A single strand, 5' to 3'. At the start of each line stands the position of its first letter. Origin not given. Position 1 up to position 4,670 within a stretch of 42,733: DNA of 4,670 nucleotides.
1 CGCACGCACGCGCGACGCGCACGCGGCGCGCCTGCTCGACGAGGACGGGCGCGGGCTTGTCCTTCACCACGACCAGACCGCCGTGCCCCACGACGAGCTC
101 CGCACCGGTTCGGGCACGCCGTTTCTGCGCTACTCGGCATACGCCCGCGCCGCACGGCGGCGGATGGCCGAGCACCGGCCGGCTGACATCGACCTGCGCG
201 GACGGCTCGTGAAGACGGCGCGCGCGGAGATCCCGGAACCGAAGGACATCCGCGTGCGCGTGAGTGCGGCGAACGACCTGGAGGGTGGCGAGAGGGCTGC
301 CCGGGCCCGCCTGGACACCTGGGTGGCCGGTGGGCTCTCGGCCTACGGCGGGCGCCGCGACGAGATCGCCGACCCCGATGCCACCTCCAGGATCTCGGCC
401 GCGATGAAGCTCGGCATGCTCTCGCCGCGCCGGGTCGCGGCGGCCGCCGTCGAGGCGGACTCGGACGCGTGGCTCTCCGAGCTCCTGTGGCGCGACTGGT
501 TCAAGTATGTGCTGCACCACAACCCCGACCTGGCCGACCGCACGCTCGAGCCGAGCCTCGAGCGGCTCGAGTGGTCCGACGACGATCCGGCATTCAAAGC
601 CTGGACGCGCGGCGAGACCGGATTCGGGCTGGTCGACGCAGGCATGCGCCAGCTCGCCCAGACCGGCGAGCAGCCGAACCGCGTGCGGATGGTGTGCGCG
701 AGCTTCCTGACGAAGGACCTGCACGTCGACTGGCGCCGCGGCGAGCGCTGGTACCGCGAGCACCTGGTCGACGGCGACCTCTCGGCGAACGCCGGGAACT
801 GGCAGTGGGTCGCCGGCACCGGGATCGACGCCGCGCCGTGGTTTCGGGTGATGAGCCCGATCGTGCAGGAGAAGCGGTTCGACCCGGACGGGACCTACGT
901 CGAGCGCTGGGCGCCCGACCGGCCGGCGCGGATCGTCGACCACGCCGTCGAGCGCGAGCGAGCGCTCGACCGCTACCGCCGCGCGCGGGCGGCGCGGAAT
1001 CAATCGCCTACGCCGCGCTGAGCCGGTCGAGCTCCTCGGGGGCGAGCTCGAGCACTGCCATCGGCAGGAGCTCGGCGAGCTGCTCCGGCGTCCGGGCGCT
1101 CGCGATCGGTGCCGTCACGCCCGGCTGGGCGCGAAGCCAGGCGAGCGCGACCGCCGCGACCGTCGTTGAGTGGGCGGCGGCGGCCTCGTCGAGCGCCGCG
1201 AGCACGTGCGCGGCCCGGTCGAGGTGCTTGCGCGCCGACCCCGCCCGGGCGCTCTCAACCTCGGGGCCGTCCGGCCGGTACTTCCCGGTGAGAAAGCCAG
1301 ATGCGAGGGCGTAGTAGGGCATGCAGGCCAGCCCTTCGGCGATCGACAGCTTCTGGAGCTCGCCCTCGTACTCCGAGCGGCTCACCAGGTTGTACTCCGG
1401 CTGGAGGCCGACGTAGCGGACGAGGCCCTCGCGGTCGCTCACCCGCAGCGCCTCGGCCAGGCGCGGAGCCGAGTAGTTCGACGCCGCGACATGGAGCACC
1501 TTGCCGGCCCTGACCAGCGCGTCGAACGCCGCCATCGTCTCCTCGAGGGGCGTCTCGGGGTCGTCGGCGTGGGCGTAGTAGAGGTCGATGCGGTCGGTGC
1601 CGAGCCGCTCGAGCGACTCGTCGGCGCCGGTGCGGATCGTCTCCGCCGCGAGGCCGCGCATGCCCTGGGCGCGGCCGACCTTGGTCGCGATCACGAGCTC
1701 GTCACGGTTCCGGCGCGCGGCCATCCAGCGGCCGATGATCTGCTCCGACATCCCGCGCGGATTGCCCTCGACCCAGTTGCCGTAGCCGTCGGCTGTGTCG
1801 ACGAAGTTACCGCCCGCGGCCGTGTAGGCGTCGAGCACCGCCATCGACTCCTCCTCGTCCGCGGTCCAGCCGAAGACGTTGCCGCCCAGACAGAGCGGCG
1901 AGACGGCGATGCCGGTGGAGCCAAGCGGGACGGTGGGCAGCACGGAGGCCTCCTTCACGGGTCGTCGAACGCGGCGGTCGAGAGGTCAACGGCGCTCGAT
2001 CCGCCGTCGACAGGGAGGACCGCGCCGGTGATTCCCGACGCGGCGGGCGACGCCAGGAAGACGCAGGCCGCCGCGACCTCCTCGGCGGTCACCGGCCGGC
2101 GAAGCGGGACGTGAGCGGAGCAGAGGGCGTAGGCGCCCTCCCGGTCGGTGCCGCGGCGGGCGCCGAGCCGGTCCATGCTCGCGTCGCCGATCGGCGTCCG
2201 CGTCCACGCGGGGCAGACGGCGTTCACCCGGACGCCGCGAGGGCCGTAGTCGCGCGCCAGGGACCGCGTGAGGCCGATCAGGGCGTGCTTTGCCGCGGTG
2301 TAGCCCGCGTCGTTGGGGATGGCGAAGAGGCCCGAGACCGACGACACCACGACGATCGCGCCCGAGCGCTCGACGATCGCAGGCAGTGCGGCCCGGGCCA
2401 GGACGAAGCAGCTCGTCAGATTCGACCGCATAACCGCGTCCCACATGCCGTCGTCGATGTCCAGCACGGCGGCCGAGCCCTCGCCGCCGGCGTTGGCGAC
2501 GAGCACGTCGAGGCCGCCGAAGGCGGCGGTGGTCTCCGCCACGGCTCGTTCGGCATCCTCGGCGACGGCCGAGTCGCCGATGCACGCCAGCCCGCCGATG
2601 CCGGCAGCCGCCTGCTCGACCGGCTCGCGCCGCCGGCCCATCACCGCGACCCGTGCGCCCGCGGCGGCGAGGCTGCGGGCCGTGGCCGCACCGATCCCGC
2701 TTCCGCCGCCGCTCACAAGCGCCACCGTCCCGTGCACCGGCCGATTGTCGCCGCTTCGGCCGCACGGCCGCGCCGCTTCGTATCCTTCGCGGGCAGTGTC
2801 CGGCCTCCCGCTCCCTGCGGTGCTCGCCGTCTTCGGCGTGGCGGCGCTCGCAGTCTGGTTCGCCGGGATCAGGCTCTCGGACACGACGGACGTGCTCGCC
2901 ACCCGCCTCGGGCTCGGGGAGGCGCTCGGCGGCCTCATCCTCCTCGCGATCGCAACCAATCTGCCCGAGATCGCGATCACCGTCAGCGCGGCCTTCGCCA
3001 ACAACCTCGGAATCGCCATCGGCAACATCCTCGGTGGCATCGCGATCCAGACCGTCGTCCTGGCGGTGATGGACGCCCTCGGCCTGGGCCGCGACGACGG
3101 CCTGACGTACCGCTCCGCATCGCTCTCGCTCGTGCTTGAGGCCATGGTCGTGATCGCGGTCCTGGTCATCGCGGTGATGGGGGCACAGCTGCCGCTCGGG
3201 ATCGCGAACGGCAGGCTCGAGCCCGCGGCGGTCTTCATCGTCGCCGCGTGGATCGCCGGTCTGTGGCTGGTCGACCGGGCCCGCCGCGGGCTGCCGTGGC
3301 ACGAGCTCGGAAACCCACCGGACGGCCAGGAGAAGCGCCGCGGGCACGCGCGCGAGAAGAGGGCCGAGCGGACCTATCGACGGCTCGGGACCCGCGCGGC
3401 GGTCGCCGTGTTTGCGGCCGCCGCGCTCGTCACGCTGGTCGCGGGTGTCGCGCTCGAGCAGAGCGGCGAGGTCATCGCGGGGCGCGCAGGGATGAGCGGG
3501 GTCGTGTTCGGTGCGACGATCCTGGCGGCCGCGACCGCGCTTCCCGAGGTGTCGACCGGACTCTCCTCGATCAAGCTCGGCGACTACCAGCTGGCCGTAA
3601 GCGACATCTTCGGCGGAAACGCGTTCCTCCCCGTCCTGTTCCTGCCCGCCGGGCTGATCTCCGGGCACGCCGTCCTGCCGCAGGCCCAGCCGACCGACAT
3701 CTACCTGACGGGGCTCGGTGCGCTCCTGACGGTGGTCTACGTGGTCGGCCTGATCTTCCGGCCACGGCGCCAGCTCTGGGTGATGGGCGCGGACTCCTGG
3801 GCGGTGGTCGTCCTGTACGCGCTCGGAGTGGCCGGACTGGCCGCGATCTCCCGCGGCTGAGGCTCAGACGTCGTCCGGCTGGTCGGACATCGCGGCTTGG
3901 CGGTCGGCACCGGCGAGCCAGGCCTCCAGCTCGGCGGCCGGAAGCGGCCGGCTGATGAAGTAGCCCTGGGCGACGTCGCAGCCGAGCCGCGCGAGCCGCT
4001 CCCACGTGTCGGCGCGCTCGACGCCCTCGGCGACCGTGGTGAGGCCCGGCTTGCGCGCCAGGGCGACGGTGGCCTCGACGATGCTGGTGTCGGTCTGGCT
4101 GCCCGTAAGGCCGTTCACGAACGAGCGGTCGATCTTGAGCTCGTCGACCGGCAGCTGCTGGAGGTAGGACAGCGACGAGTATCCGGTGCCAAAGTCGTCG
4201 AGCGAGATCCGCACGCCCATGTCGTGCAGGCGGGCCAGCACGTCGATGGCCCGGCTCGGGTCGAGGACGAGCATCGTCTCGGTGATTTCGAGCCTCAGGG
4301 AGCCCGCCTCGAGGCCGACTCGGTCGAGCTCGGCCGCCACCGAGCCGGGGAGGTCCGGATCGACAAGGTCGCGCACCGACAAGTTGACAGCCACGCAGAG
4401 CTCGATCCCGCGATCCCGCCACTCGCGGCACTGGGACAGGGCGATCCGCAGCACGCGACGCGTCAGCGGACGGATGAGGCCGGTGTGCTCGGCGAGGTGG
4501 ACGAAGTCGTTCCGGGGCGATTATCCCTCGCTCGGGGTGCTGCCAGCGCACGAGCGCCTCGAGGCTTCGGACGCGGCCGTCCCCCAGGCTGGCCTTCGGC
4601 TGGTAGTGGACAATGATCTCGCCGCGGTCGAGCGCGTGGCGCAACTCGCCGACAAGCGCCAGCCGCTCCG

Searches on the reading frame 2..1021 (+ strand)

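Call 7: search_protein_families(library=pfam, proteins=[window:2-1021:+], max_evalue=0.001)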
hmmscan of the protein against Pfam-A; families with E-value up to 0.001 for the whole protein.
window:2-1021:+ (339 aa): 2 families
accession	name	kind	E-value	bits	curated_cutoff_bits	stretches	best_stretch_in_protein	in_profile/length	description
PF03441.19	FAD_binding_7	-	2.7e-63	213.5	27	1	157-305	1-151/203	FAD binding domain of DNA photolyase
PF00875.24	DNA_photolyase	-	0.00013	22.4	26.6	1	2-60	103-161/164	DNA photolyase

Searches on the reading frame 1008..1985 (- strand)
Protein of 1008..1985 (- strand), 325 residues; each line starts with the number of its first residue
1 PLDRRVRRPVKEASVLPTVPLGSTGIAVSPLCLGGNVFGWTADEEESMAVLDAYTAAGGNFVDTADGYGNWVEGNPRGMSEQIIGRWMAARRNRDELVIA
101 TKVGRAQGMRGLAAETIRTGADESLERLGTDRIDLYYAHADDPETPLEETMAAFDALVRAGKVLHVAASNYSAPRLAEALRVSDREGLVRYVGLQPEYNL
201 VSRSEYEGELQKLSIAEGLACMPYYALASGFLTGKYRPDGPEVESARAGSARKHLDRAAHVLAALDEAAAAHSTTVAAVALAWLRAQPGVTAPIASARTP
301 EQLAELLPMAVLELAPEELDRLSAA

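Call 7: search_protein_families(library=pfam, proteins=[window:1008-1985:-], max_evalue=0.001)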
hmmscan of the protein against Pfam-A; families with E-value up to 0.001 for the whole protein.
window:1008-1985:- (325 aa): 1 family
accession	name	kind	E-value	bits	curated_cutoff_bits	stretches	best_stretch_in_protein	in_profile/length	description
PF00248.27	Aldo_ket_red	-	9.8e-65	218.9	24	1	30-323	1-287/291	Aldo/keto reductase family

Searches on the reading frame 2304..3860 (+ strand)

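Call 7: search_protein_families(library=pfam, proteins=[window:2304-3860:+], max_evalue=0.001)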
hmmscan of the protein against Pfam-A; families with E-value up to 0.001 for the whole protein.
window:2304-3860:+ (518 aa): 1 family
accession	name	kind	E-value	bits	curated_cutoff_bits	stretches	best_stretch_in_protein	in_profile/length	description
PF01699.29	Na_Ca_ex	-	1.1e-23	84.3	24.9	2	174-294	3-119/151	Sodium/calcium exchanger protein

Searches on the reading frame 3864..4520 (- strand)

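Call 7: search_protein_families(library=pfam, proteins=[window:3864-4520:-], max_evalue=0.001)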
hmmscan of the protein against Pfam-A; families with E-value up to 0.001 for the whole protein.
window:3864-4520:- (218 aa): 1 family
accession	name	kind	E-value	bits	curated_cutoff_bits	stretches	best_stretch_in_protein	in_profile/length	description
PF00563.25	EAL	-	3.2e-55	187.5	31.3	1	4-192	48-236/236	EAL domain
